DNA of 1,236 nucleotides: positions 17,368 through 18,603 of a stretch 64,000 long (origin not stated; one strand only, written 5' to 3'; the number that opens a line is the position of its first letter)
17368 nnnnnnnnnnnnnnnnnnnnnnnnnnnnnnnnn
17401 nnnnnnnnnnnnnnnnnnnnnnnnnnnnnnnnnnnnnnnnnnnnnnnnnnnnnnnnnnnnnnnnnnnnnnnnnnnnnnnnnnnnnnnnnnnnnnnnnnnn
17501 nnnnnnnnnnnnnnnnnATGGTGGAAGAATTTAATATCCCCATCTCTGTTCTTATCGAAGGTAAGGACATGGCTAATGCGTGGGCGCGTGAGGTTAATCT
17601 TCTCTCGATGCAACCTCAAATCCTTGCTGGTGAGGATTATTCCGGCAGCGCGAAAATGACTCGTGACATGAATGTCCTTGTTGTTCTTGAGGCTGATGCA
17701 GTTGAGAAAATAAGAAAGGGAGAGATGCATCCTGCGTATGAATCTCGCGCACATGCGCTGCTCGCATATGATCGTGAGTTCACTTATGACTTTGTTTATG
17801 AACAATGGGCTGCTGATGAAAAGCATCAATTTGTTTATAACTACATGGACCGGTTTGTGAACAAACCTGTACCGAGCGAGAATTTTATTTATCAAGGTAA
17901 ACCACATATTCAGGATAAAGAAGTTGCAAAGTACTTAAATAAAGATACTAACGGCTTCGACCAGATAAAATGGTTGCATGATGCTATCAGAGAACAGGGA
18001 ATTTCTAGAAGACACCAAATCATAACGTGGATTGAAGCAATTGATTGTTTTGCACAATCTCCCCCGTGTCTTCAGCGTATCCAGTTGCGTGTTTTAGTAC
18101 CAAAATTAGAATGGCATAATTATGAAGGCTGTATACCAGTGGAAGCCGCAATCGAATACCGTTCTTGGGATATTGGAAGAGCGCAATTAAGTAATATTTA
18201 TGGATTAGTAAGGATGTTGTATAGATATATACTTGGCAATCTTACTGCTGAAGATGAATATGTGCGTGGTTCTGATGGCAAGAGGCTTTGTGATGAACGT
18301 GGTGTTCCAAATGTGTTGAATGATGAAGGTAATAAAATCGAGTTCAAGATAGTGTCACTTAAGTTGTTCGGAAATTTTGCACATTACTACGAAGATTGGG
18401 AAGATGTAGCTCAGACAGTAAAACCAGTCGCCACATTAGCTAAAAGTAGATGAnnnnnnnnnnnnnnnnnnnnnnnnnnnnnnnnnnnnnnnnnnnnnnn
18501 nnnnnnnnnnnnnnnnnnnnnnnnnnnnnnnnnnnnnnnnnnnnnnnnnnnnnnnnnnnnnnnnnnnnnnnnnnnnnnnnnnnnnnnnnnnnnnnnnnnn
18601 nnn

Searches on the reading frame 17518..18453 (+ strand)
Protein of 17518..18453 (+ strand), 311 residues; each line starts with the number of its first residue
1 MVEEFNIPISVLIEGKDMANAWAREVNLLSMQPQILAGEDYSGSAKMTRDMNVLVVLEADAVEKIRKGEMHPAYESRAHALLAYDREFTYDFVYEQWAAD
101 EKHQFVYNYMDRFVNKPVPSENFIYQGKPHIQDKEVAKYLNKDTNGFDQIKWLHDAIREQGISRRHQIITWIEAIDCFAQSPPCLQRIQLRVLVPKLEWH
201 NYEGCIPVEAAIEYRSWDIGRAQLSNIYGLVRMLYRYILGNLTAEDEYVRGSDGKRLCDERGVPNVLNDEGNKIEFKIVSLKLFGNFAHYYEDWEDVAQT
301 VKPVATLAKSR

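Call 5: search_protein_families(library=pfam, proteins=[window:17518-18453:+], max_evalue=0.01)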
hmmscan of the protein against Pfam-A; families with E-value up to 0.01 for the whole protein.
window:17518-18453:+ (311 aa): 1 family
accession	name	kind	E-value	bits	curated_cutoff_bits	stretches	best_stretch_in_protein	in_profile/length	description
PF00303.24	Thymidylat_synt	-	0.00013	21.7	24.3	1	135-227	97-180/266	Thymidylate synthase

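Call 7: search_protein_families(library=phrogs, proteins=[window:17518-18453:+], max_evalue=0.001)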
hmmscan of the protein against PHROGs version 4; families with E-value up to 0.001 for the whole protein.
window:17518-18453:+ (311 aa): 1 family
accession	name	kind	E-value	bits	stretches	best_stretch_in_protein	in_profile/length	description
phrog_160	-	DNA, RNA and nucleotide metabolism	0.00015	21.8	1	98-194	125-199/335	thymidylate synthase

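Call 10: search_solved_structures(query=window:17518-18453:+, max_evalue=1, show_alignments=3)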
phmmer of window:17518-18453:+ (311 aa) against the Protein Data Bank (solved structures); distinct sequences matched with E-value up to 1: 9.
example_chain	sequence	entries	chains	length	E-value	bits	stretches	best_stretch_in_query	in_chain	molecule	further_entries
4dq1_A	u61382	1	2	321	0.00013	24.5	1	104-205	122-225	Thymidylate synthase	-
1j3i_C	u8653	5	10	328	0.06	15.8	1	112-248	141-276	Bifunctional dihydrofolate reductase-thymidylate synthase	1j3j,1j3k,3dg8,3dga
7ta9_A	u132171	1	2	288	0.1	15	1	144-208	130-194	Thymidylate synthase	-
7f3z_A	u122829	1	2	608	0.18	14.3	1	130-248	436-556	Bifunctional dihydrofolate reductase-thymidylate synthase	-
3qgt_A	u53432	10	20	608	0.18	14.2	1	130-248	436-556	Bifunctional dihydrofolate reductase-thymidylate synthase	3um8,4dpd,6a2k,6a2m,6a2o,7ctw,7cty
3jsu_A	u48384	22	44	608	0.18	14.2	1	130-248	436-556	Dihydrofolate reductase-thymidylate synthase | Bifunctional dihydrofolate reductase-thymidylate synthase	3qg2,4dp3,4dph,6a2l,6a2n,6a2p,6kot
3um5_A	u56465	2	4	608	0.18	14.2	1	130-248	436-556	Bifunctional dihydrofolate reductase-thymidylate synthase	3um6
8wgm_A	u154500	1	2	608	0.18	14.2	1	130-248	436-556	Bifunctional dihydrofolate reductase-thymidylate synthase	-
2ije_S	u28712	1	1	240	0.44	13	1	109-176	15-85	Guanine nucleotide-releasing protein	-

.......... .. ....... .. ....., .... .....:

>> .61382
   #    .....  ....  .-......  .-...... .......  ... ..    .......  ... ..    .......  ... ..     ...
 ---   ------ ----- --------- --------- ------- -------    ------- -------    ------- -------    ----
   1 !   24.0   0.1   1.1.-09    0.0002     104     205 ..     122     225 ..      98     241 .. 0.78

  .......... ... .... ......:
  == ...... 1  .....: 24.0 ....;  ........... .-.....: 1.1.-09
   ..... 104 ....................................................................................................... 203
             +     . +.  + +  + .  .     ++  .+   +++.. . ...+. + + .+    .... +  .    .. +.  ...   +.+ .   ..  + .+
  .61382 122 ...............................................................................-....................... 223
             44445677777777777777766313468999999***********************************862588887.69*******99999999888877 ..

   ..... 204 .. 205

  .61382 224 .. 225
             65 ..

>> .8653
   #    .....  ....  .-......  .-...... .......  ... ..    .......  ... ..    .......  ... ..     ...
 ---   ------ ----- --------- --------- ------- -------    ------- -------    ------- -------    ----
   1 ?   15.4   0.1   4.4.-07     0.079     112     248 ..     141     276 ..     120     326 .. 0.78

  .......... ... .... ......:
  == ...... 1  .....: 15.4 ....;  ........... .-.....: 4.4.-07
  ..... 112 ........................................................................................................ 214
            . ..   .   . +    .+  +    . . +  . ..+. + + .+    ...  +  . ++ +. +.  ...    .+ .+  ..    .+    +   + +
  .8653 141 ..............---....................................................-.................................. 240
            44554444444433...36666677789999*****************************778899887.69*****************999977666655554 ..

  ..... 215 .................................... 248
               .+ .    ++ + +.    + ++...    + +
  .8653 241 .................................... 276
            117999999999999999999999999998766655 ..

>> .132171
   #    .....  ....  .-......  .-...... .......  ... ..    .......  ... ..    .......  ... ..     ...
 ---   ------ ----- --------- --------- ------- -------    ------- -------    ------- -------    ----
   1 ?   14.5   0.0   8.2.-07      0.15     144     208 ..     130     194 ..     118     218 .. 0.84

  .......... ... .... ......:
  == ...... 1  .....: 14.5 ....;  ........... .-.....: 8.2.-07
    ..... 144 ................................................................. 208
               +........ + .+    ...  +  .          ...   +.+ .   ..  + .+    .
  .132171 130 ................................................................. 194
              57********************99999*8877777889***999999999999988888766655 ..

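Call 12: search_protein_families(library=ncbifam, proteins=[window:17518-18453:+], max_evalue=0.01)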
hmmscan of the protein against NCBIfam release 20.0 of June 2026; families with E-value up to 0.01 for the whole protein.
window:17518-18453:+ (311 aa): 4 families
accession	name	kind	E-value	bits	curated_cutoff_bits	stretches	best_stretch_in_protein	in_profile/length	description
TIGR03283.1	thy_syn_methano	equivalog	1.5e-14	54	174.55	1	12-239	2-174/201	thymidylate synthase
NF002496.0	PRK01827.1-2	equivalog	0.00034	19.8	325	1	98-202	111-218/318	thymidylate synthase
TIGR03284.1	thym_sym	equivalog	0.00085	18.6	108.35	1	129-202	123-196/296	thymidylate synthase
NF002497.0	PRK01827.1-3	equivalog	0.0014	18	327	1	137-201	99-163/264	thymidylate synthase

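Call 14: find_homologous_proteins(query=window:17518-18453:+, max_evalue=0.001)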
Query window:17518-18453:+ (311 aa): 29 proteins with E <= 0.001 among 849 candidates.
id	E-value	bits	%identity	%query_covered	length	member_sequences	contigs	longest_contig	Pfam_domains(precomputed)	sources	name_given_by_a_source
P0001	4.9e-211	717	100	100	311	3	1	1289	-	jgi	jgi:hypothetical protein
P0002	3.4e-184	629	86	99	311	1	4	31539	-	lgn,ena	-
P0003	1.5e-167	575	82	99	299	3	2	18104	-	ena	-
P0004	9.9e-154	529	75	99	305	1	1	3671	-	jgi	jgi:thymidylate synthase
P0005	1.9e-99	351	52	97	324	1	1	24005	-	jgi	jgi:thymidylate synthase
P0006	1.1e-98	348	56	96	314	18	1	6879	PF00303.25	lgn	-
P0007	2.8e-93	331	50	95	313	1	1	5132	-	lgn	-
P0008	9.4e-93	329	53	91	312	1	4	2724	-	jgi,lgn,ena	-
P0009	1.4e-92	328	49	95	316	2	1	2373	-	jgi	-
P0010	6.9e-90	320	54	94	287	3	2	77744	PF00303.25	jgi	jgi:thymidylate synthase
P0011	3.6e-85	304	47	95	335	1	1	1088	-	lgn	-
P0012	1.6e-84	302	50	93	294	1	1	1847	-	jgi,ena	-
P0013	5.7e-84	300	47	93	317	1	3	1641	-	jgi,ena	-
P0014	6.1e-83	297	47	95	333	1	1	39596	-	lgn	-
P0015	2.5e-78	282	45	95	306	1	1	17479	-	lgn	-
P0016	1.0e-76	276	48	94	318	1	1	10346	-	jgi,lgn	jgi:hypothetical protein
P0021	1.1e-24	105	34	76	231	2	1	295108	PF00303.25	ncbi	-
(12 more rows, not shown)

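Call 17: find_encoding_contigs(protein=P0010, flank=10000, max_places=2)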
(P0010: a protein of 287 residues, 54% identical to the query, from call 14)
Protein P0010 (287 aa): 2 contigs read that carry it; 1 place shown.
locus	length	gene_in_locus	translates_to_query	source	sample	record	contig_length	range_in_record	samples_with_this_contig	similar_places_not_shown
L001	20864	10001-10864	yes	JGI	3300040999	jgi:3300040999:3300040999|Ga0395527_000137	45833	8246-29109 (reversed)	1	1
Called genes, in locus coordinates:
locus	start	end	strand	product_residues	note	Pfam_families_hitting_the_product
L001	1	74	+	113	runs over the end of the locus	-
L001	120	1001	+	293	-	-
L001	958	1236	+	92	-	-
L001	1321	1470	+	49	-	-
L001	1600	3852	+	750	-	PF03104:DNA_pol_B_exo1, PF00136:DNA_pol_B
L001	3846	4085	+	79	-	-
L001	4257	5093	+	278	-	PF12705:PDDEXK_1 (weak)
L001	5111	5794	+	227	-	-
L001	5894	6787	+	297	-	-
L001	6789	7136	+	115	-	-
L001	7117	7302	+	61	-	-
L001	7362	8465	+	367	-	PF01941:AdoMet_Synthase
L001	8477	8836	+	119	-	-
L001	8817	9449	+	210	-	PF02732:ERCC4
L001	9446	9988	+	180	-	PF02223:Thymidylate_kin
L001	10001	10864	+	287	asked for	PF00303:Thymidylat_synt (faint)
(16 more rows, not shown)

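Call 18: find_encoding_contigs(protein=P0021, flank=8000, max_places=2)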
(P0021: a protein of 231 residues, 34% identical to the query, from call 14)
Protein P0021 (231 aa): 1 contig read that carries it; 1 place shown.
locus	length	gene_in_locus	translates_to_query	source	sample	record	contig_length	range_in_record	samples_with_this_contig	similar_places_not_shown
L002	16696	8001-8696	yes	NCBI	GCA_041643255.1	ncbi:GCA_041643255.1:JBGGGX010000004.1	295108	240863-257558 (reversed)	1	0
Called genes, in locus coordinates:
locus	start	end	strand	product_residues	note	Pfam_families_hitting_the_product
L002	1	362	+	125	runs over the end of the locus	-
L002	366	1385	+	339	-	-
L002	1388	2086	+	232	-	-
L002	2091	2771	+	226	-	-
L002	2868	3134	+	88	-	-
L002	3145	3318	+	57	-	-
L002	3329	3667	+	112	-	-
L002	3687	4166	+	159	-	PF13328:HD_4 (weak)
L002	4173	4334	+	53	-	-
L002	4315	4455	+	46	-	-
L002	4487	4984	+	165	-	-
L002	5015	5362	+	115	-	-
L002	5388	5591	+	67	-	-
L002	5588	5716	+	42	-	-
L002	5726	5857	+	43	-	-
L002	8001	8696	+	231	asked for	PF00303:Thymidylat_synt (weak)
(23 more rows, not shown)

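Call 19: find_encoding_contigs(protein=P0002, flank=10000, max_places=2)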
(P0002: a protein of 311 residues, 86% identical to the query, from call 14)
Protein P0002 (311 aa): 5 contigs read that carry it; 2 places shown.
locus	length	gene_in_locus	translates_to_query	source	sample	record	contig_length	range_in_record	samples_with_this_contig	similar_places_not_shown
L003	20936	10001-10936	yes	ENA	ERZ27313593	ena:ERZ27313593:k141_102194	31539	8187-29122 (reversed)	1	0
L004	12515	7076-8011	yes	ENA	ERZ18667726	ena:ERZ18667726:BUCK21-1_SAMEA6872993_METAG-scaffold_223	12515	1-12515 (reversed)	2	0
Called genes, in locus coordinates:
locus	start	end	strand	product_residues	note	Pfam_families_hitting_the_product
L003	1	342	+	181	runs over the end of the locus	PF22769:DCD, PF00692:dUTPase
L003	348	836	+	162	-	-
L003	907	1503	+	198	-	-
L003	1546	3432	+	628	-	PF04851:ResIII, PF13307:Helicase_C_2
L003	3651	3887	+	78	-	-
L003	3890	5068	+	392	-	-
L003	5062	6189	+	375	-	PF13479:AAA_24 (weak)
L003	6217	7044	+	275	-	-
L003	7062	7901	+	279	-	PF04055:Radical_SAM (weak)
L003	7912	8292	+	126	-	-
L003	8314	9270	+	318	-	PF01368:DHH (faint), PF02272:DHHA1 (weak)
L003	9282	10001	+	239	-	PF02223:Thymidylate_kin, PF13521:AAA_28 (weak)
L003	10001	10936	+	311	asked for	-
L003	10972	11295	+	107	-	-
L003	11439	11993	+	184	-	-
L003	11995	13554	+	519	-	PF01145:Band_7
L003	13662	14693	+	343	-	PF12705:PDDEXK_1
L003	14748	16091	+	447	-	PF01555:N6_N4_Mtase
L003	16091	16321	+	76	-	-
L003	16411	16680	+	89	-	-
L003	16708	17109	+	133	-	-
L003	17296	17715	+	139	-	-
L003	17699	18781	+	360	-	-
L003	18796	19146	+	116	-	-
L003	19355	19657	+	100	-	-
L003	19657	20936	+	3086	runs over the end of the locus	PF06439:3keto-disac_hyd, PF10102:DUF2341, PF18911:PKD_4, PF18911:PKD_4, PF18911:PKD_4, PF00801:PKD, PF18911:PKD_4, PF00801:PKD, +28 more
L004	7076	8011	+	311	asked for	-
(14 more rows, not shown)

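Call 20: find_encoding_contigs(protein=P0014, flank=10000, max_places=1)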
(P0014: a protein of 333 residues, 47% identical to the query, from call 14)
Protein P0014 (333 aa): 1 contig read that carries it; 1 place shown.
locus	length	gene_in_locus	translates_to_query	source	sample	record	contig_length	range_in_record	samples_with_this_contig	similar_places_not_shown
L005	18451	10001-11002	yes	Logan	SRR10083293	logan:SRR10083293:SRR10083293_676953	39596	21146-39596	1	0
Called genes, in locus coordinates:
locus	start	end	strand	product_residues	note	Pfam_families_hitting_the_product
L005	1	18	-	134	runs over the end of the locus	PF01797:Y1_Tnp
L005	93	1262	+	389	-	PF12323:HTH_OrfB_IS605, PF01385:OrfB_IS605, PF07282:Cas12f1-like_TNB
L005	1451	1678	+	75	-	-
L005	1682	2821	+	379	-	-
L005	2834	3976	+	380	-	-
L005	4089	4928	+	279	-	-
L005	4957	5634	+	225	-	PF01242:PTPS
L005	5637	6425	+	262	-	PF04055:Radical_SAM (weak)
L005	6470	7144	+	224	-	PF01227:GTP_cyclohydroI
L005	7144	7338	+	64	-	-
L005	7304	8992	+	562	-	PF01702:TGT (weak)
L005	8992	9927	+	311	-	PF01368:DHH (weak), PF02272:DHHA1 (weak)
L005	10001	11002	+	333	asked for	-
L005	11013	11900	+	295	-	PF12705:PDDEXK_1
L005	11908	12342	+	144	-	-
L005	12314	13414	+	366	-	-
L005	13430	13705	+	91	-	-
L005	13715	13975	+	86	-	-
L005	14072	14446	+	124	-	-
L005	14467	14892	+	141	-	-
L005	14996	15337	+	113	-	-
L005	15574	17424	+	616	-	PF13229:Beta_helix, PF08480:Disaggr_assoc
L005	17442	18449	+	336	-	?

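Call 21: find_encoding_contigs(protein=P0005, flank=10000, max_places=1)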
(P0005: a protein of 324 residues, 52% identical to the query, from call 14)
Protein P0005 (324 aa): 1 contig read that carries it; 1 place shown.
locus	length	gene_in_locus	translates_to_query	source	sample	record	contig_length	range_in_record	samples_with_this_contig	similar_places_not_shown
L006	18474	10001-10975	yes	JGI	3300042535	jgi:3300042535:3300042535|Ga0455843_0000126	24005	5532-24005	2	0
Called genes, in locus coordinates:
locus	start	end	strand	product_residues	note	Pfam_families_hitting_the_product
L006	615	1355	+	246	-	-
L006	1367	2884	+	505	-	-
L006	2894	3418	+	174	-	PF22769:DCD, PF00692:dUTPase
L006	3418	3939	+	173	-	-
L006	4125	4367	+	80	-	-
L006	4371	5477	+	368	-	-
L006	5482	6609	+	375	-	PF13479:AAA_24 (weak)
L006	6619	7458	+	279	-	-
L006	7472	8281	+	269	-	PF13353:Fer4_12 (weak), PF04055:Radical_SAM (weak)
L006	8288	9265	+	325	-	PF02272:DHHA1 (weak)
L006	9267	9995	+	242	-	PF02223:Thymidylate_kin (faint)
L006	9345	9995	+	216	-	-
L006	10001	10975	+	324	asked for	-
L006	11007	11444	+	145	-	-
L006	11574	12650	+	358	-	PF12705:PDDEXK_1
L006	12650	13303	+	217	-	PF25680:Mom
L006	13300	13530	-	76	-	-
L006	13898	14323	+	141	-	-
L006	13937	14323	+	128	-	-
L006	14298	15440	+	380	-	-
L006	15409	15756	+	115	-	-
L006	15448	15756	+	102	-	-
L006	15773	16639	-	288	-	PF01531:Glyco_transf_11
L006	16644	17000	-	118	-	PF01981:PTH2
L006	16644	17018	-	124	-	PF01981:PTH2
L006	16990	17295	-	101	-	-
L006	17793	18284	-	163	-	-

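Call 23: find_encoding_contigs(protein=window:17518-18453:+, flank=10000, max_places=3)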
Protein window:17518-18453:+ (311 aa): 10 contigs read that carry it; 3 places shown.
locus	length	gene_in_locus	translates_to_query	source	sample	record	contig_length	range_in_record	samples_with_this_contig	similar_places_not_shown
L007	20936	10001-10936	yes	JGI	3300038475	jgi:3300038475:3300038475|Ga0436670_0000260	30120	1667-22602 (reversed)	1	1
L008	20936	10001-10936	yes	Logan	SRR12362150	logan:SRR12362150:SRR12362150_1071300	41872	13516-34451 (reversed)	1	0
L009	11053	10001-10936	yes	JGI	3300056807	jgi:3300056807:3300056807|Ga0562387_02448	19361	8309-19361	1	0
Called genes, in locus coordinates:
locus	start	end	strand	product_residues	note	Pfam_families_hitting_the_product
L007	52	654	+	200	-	-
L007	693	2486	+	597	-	PF04851:ResIII, PF13307:Helicase_C_2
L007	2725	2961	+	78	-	-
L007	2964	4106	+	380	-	-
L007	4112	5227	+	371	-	PF13479:AAA_24 (weak)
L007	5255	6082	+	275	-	-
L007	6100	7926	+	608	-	PF04055:Radical_SAM (faint), PF07591:PT-HINT (weak), PF14890:Intein_splicing (weak)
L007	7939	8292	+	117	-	-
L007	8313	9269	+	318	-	PF02272:DHHA1 (weak)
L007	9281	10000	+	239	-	PF02223:Thymidylate_kin, PF13521:AAA_28 (weak)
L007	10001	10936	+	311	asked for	-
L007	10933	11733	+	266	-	PF05265:DUF723 (faint)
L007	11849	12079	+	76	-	-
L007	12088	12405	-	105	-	-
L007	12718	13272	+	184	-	-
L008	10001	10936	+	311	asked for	-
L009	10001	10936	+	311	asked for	-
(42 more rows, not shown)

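Call 31: find_related_loci(query=A1, collection=genome_contigs, flank=6000)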
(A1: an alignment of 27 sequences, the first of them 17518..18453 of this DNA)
Query A1 (311 aa) in genome_contigs; peptide patterns used: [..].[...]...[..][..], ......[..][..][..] (x = any residue, [..] = any of these).
113 stretches matched a pattern; 1 encode a relative of the query (tblastn E <= 1e-3); 1 distinct loci.
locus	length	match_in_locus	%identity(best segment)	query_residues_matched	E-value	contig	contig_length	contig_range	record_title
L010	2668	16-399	31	84-239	1e-16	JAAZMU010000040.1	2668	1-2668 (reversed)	MAG: Patescibacteria group bacterium isolate AS24abBPME_29 21691_AS24, whole genome shotgun sequence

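Call 36: predict_structure(alignment_id=A1)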
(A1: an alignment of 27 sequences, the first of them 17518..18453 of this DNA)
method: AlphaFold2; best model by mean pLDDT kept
length: 311 residues; sequences in the alignment: 27
mean_pLDDT: 89.3   pTM: 0.89
mean pLDDT of the five models: 89.3, 88.9, 88.8, 88.2, 87.3
residues with pLDDT >= 90: 205; 70-90: 86; 50-70: 13; < 50: 7
segments of 3 or more residues with pLDDT < 50: 307-311
pLDDT, mean of each block of 10 residues (from residue 1): 65 83 92 84 83 94 93 80 93 94 88 95 93 93 95 96 92 90 90 95 94 92 92 98 94 88 86 96 94 90 62 32
secondary structure, 60 per line:
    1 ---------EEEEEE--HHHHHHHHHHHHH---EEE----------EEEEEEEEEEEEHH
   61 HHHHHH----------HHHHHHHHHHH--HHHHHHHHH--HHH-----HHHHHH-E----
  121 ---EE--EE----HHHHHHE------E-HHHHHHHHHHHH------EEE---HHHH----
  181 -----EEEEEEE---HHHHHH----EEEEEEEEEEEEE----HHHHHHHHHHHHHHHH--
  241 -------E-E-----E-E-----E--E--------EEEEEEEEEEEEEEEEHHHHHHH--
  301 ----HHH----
elements in order: E10-15 H18-30 E34-36 E47-58 H59-66 H77-87 H90-98 H109-114 H134-139 H149-160 E167-169 H173-176 E186-192 H196-201 E206-218 H223-238 E276-291 H292-298
